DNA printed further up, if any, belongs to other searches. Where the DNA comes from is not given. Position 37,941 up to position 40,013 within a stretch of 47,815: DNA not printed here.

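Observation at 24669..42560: Low-G+C island of about 18 kb: a split Na+-translocating biotin decarboxylase wired to a crotonyl-CoA-to-acetyl-CoA module, two CoA-transferases, a TTT transporter, LysR and its own BirA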

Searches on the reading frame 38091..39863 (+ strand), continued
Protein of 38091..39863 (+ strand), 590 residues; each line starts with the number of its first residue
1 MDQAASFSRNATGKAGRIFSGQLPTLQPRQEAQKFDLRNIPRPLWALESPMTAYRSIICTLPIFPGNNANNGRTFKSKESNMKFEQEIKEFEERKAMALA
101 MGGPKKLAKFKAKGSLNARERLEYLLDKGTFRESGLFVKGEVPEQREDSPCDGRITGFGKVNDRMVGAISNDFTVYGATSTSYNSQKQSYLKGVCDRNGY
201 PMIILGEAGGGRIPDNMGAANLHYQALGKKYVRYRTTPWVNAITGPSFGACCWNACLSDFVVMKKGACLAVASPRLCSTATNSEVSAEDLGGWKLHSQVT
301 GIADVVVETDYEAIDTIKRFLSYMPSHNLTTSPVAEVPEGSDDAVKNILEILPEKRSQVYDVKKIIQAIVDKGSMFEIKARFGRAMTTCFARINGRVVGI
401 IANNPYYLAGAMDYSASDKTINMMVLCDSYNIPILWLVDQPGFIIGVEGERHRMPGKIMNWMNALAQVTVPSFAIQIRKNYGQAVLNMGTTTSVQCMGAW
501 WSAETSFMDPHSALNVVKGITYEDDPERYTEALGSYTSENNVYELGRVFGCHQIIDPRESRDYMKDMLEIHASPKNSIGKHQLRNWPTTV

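Call 25: search_solved_structures(query=L002:12763-14385:+, max_evalue=1e-20)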
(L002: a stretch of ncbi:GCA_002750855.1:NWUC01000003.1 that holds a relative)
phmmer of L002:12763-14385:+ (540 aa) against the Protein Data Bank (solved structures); distinct sequences matched with E-value up to 1e-20: 44.
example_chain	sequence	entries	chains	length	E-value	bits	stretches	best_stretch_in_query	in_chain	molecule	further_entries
1x0u_A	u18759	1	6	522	6.9e-83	282.4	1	29-522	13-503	hypothetical methylmalonyl-CoA decarboxylase alpha subunit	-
6ybq_A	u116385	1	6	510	4e-81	276.6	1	29-516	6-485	Propionyl-CoA carboxylase beta chain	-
6ybp_A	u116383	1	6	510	7.1e-81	275.8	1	29-515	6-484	Propionyl-CoA carboxylase beta chain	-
8pn8_A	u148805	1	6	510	9.1e-81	275.4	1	29-516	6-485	Propionyl-CoA carboxylase beta chain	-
8pn7_A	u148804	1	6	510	3.9e-80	273.3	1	29-516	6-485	Propionyl-CoA carboxylase beta chain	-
1on3_A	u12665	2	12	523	1.5e-76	261.5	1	20-526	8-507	Methylmalonyl-CoA carboxyltransferase 12S subunit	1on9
3mfm_C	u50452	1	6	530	1.1e-75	258.7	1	27-518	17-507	Propionyl-CoA carboxylase complex B subunit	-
1vrg_A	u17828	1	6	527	1.1e-75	258.6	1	38-522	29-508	propionyl-CoA carboxylase, beta subunit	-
9j0c_A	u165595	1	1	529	1.2e-75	258.5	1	27-522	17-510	Acyl-CoA carboxylase subunit beta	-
3ibb_A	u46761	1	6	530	1.3e-75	258.4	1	27-518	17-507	Propionyl-CoA carboxylase complex B subunit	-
1xnv_A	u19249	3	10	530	1.7e-75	258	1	27-518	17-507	propionyl-CoA carboxylase complex B subunit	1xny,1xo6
7ybu_C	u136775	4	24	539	2.5e-75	257.4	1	13-520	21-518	Propionyl-CoA carboxylase beta chain, mitochondrial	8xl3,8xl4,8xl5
3iav_A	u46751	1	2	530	3.1e-75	257.1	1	27-518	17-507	Propionyl-CoA carboxylase complex B subunit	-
3n6r_B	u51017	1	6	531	3.2e-75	257.1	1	28-515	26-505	Propionyl-CoA carboxylase, beta subunit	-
3ib9_A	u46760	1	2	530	3.7e-75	256.9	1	27-518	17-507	Propionyl-CoA carboxylase complex B subunit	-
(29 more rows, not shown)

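Call 26: search_solved_structures(query=L030:17747-19504:+, max_evalue=1e-20)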
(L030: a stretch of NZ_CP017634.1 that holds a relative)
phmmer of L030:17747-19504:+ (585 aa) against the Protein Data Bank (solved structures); distinct sequences matched with E-value up to 1e-20: 35.
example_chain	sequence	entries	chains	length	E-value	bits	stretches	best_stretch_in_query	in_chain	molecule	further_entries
3gf3_A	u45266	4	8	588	6.7e-228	761.3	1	7-584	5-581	Glutaconyl-CoA decarboxylase subunit A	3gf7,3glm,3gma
1pix_A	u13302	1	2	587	1.6e-227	760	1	7-584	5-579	Glutaconyl-CoA decarboxylase A subunit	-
4q0g_A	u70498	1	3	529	3.6e-46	161.2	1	63-568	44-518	Probable acetyl-/propionyl-CoA carboxylase (Beta subunit) AccD1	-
8j4z_J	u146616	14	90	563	1e-41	146.5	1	46-568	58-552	Methylcrotonoyl-CoA carboxylase beta chain, mitochondrial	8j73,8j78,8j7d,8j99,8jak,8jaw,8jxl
9tps_A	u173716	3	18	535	1.3e-41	146.1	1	62-568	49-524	Propionyl CoA carboxylase beta subunit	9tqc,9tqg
3u9r_B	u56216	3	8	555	1.5e-40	142.6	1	30-568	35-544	Methylcrotonyl-CoA carboxylase, beta-subunit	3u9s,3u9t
9yx0_G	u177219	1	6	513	3e-39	138.3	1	63-541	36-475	Carboxyl transferase domain protein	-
5ikl_B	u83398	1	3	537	2e-36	129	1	61-564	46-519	Geranyl-CoA carboxylase, beta-subunit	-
1vrg_A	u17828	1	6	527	3.6e-36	128.1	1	59-565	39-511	propionyl-CoA carboxylase, beta subunit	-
8f41_B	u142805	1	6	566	1.4e-35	126.2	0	6-228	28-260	3-methylcrotonyl-CoA carboxylase, beta-subunit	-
8f3d_A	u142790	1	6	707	3.7e-35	124.8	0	6-228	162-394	3-methylcrotonyl-CoA carboxylase beta-subunit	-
1xnw_A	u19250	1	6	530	3.2e-31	111.8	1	56-558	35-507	propionyl-CoA carboxylase complex B subunit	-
3iav_A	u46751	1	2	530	3.3e-31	111.8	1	56-558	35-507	Propionyl-CoA carboxylase complex B subunit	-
3ib9_A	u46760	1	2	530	3.3e-31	111.8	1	56-558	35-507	Propionyl-CoA carboxylase complex B subunit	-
3ibb_A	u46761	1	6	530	4.6e-31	111.3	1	56-558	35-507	Propionyl-CoA carboxylase complex B subunit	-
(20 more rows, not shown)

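Call 27: find_encoding_contigs(protein=P0003, flank=10000, max_places=2)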
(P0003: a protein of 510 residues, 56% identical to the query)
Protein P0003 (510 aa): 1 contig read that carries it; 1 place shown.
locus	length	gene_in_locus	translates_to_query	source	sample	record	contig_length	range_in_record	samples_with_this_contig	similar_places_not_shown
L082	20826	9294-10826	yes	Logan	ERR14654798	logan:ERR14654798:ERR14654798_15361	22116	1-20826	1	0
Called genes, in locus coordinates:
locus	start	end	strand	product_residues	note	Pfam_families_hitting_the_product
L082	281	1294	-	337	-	PF00126:HTH_1, PF03466:LysR_substrate (weak)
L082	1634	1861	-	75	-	-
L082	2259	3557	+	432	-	PF02550:AcetylCoA_hydro, PF13336:AcetylCoA_hyd_C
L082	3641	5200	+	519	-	PF01039:Carboxyl_trans, PF03255:ACCA (faint)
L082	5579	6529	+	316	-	PF03401:TctC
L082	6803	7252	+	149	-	PF07331:TctB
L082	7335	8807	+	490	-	PF01970:TctA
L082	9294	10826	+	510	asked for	PF01039:Carboxyl_trans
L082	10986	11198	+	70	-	PF00364:Biotin_lipoyl, PF25984:BSH_YknX (faint)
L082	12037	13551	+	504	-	PF01970:TctA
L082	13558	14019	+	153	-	PF07331:TctB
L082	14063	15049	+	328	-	PF03401:TctC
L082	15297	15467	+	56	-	PF04277:OAD_gamma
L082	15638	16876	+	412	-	PF03977:OAD_beta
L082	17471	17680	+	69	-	PF00364:Biotin_lipoyl, PF25984:BSH_YknX (faint)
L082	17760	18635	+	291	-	PF02737:3HCDH_N, PF03446:NAD_binding_2 (weak), PF00725:3HCDH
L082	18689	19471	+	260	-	PF00378:ECH_1, PF16113:ECH_2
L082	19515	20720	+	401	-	PF00108:Thiolase_N, PF02803:Thiolase_C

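Call 28: find_encoding_contigs(protein=P0006, flank=10000, max_places=2)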
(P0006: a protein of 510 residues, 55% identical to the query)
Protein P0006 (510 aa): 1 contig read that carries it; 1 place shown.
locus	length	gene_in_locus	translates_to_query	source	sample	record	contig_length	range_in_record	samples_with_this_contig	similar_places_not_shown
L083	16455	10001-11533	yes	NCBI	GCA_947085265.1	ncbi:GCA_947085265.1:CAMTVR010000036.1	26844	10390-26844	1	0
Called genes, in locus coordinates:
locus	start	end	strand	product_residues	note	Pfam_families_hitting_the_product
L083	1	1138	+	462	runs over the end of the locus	PF00364:Biotin_lipoyl, PF25973:BSH_CzcB (faint), PF02817:E3_binding, PF00198:2-oxoacid_dh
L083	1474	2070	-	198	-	PF00890:FAD_binding_2 (weak), PF01266:DAO (faint), PF07992:Pyr_redox_2 (faint)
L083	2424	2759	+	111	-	PF03551:PadR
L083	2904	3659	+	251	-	-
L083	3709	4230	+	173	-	PF16107:DUF4825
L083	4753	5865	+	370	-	PF03480:DctP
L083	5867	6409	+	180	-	PF04290:DctQ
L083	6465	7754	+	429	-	PF06808:DctM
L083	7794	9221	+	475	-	PF02629:CoA_binding, PF13380:CoA_binding_2, PF13607:Succ_CoA_lig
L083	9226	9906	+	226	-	PF13549:ATP-grasp_5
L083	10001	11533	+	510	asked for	PF01039:Carboxyl_trans, PF03255:ACCA (faint)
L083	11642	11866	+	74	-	PF05896:NQRA_N (faint), PF25917:BSH_RND, PF25919:BSH_CusB (faint), PF25973:BSH_CzcB (faint), PF25997:BSH_YhbJ (faint), PF00364:Biotin_lipoyl, PF25984:BSH_YknX (faint)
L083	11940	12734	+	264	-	PF00392:GntR, PF07702:UTRA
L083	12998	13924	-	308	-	PF00126:HTH_1, PF03466:LysR_substrate, PF12849:PBP_like_2, PF12727:PBP_like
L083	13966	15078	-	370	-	PF03812:KdgT (weak), PF03601:Cons_hypoth698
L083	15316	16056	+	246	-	PF01925:TauE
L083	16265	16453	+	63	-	?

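Call 30: find_related_loci(query=A2, collection=metagenome_contigs, flank=10000)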
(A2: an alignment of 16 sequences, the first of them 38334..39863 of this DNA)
Query A2 (509 aa) in metagenome_contigs; peptide patterns used: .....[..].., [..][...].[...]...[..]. (x = any residue, [..] = any of these).
600 stretches matched a pattern (row limit reached: there are more); 550 encode a relative of the query (tblastn E <= 1e-3); the best 80 are kept; 80 distinct loci.
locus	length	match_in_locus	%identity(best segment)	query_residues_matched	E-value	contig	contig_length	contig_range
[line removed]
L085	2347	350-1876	55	1-507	0e+0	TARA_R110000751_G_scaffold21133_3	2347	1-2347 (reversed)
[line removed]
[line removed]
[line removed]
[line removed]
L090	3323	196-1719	50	1-508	0e+0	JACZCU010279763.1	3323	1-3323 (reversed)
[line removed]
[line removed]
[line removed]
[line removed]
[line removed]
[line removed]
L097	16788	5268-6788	48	1-508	8e-178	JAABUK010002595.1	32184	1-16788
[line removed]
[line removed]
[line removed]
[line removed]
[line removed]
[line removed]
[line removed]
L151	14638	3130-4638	50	7-508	2e-171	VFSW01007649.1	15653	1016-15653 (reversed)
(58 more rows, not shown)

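Call 52: search_protein_families(library=pfam, proteins=[L088:3804-5726:+, L088:5768-6793:+, L010:7505-8536:+, L010:14878-17355:+, L010:17496-19133:+, L010:19231-20175:+, L010:20187-21074:+, L005:14436-15479:+, L005:3170-4864:-, L005:63-1430:+], max_evalue=0.00001)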
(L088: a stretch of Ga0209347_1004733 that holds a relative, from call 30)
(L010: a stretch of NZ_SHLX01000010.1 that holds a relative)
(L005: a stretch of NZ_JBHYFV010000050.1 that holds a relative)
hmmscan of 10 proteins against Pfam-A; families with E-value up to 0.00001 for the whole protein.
L088:3804-5726:+ (640 aa): 1 family
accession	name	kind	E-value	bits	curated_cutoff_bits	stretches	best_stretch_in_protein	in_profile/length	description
PF06808.19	DctM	-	7.7e-90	302.1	23.8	1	119-553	2-407/413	Tripartite ATP-independent periplasmic transporter, DctM component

L088:5768-6793:+ (341 aa): 3 families
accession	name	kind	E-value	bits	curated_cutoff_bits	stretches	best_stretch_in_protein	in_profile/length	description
PF16868.10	NMT1_3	-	1.8e-66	225.2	27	1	51-329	1-287/289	NMT1-like family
PF09084.16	NMT1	-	2.9e-11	44.1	20.5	1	77-209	20-148/216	NMT1/THI5 like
PF12974.12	Phosphonate-bd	-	8.8e-10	38.8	27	0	138-209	90-164/242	ABC transporter, phosphonate, periplasmic substrate-binding protein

L010:7505-8536:+ (343 aa): 3 families
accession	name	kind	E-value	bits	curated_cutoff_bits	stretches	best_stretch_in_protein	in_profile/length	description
PF13377.12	Peripla_BP_3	-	3e-23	83.2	26.5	1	172-337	1-167/167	Periplasmic binding protein-like domain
PF00532.27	Peripla_BP_1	-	4.5e-20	72.7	22.2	1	81-313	18-261/281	Periplasmic binding proteins and sugar binding domain of LacI family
PF00356.27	LacI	-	8.3e-16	58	27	1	8-53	1-46/46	Bacterial regulatory proteins, lacI family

L010:14878-17355:+ (825 aa): 3 families
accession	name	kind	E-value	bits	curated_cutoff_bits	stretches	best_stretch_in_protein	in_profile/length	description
PF12833.13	HTH_18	-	1.7e-20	73.6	33.6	1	745-823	2-80/80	Helix-turn-helix domain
PF00165.29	HTH_AraC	-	1.2e-12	48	26.6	1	787-822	8-42/42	Bacterial regulatory helix-turn-helix proteins, AraC family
PF17853.6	GGDEF_2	-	4e-07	30.7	24.5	1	455-582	7-115/116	GGDEF-like domain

L010:17496-19133:+ (545 aa): 1 family
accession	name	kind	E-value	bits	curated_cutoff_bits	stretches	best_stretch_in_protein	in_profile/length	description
PF12010.13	DUF3502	-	7.5e-07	29.9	24.4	1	494-542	18-66/69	Domain of unknown function (DUF3502)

L010:19231-20175:+ (314 aa): 1 family
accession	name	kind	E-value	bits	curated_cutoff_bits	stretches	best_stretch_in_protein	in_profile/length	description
PF00528.27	BPD_transp_1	-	1e-11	45.4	26.4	1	102-308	3-182/184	Binding-protein-dependent transport system inner membrane component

L010:20187-21074:+ (295 aa): 0 families

L005:14436-15479:+ (347 aa): 2 families
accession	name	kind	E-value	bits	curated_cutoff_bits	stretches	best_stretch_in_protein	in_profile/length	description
PF03060.21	NMO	-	8.1e-59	200.1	28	1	25-331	2-329/331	Nitronate monooxygenase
PF00478.31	IMPDH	-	6.1e-10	39.1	25.6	0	20-123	20-83/345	IMP dehydrogenase / GMP reductase domain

L005:3170-4864:- (564 aa): 2 families
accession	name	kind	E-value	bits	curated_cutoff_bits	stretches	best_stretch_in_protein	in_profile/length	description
PF00890.30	FAD_binding_2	-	1.2e-38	133.9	20.4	1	68-542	1-412/414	FAD binding domain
PF03486.20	HI0933_like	-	2.4e-10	40.7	50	0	68-127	2-62/244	HI0933-like protein Rossmann domain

L005:63-1430:+ (455 aa): 3 families
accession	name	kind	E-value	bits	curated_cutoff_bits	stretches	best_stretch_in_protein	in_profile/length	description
PF22022.2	Phage_int_M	-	7.2e-11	42.6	27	1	155-242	3-90/96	Phage integrase central domain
PF13356.12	Arm-DNA-bind_3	-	2.8e-10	40.6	27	1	39-112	2-73/83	Arm DNA-binding domain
PF00589.27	Phage_integrase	-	3e-08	34.1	27.1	1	263-388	5-133/172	Phage integrase family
